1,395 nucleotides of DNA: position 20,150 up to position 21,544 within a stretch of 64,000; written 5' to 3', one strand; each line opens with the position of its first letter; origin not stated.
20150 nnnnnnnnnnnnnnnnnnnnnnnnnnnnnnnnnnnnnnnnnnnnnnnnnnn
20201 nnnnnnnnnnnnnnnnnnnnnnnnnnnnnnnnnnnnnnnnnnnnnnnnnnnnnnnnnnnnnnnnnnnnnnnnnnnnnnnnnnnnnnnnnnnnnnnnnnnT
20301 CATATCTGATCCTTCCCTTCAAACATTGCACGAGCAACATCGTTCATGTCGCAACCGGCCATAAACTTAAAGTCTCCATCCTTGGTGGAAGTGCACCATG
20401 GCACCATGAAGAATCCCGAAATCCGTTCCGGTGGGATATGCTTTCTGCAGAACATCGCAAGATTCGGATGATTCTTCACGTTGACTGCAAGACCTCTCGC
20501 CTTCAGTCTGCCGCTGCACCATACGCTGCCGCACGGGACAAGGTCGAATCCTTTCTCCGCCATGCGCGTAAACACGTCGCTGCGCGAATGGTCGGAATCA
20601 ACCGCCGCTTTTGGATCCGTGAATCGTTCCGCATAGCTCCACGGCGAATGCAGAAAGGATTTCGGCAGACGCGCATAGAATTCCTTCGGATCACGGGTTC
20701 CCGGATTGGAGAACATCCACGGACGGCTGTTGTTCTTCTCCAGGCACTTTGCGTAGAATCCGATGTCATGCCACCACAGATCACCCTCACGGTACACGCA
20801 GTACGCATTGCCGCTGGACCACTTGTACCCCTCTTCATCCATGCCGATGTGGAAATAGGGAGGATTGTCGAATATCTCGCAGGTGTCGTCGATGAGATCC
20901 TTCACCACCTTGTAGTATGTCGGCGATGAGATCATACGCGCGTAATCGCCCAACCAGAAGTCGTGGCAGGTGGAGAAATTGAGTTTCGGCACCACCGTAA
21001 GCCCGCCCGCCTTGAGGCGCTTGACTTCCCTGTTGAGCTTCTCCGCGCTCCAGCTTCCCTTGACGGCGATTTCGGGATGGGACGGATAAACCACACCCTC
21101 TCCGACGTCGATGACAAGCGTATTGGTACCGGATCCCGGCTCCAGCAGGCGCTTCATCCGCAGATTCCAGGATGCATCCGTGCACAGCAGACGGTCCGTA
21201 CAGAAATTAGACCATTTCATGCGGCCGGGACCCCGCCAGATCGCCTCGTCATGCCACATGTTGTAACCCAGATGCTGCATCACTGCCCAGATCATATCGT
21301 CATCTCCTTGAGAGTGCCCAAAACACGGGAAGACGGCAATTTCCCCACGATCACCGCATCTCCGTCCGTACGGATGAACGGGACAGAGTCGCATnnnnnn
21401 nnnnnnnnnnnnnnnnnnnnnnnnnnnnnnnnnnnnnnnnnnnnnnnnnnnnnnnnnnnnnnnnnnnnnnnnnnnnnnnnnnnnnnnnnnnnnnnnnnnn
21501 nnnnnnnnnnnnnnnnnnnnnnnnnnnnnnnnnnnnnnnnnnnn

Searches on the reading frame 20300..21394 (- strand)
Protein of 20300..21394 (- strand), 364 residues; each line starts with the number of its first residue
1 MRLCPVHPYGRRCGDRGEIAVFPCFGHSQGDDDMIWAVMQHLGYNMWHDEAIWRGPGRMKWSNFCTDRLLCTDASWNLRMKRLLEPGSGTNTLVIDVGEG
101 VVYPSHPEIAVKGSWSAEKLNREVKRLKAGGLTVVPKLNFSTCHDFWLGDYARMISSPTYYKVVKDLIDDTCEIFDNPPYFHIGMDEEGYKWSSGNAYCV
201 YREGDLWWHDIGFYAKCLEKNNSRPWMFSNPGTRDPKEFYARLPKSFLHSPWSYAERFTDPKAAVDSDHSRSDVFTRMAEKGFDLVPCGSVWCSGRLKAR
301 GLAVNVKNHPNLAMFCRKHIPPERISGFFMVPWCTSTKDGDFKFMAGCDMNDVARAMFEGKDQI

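Call 21: search_protein_families(library=pfam, proteins=[window:20300-21394:-], max_evalue=0.001)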
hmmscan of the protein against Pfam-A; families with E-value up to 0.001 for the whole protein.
window:20300-21394:- (364 aa): 0 families

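Call 68: search_protein_families(library=pfam, proteins=[window:20300-21394:-], max_evalue=0.5)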
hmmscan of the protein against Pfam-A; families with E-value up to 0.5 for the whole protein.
window:20300-21394:- (364 aa): 1 family
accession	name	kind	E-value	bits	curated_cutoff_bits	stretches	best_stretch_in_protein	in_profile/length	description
PF21065.3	Reovirus_L2_MT1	-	0.13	11.9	27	1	118-175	205-260/293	Reovirus core-spike protein lambda-2 (L2), methyltransferase-1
